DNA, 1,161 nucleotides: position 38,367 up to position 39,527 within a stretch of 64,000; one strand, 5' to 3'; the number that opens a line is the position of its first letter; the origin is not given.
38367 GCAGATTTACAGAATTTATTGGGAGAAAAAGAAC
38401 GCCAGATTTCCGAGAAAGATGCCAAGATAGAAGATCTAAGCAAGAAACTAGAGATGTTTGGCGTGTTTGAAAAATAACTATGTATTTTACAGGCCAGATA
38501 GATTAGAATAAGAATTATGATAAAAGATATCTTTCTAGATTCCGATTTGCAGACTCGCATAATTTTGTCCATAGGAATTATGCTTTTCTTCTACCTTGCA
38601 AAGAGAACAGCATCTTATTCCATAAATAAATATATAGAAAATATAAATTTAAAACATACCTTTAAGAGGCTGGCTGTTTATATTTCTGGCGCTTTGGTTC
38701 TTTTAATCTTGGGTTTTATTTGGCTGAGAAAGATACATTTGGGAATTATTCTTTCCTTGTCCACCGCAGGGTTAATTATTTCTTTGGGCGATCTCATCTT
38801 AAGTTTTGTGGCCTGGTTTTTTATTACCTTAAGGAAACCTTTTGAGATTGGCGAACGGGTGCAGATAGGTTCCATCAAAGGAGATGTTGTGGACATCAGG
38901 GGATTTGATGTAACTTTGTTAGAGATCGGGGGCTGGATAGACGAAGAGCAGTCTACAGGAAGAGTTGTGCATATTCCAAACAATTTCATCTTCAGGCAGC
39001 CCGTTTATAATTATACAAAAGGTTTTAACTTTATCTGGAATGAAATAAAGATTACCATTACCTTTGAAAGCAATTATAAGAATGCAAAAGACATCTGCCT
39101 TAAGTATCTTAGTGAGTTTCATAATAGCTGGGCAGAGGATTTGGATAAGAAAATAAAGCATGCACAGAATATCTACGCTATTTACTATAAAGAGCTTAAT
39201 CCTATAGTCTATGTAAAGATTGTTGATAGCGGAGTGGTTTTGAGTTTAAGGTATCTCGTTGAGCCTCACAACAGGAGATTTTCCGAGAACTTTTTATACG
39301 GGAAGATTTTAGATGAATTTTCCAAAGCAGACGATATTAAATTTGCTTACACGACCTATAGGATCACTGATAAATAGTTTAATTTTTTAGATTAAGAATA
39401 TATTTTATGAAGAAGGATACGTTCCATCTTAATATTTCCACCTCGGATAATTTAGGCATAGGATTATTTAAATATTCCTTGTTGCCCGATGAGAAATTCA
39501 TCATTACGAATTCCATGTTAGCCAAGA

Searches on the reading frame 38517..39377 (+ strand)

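Call 60: search_protein_families(library=pfam, proteins=[window:38517-39377:+], max_evalue=0.001)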
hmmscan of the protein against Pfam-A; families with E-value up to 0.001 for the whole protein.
window:38517-39377:+ (286 aa): 1 family
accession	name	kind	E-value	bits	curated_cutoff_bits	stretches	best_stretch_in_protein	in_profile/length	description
PF00924.24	MS_channel_2nd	-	6.5e-12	45.8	20.2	1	92-168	1-68/68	Mechanosensitive ion channel, beta-domain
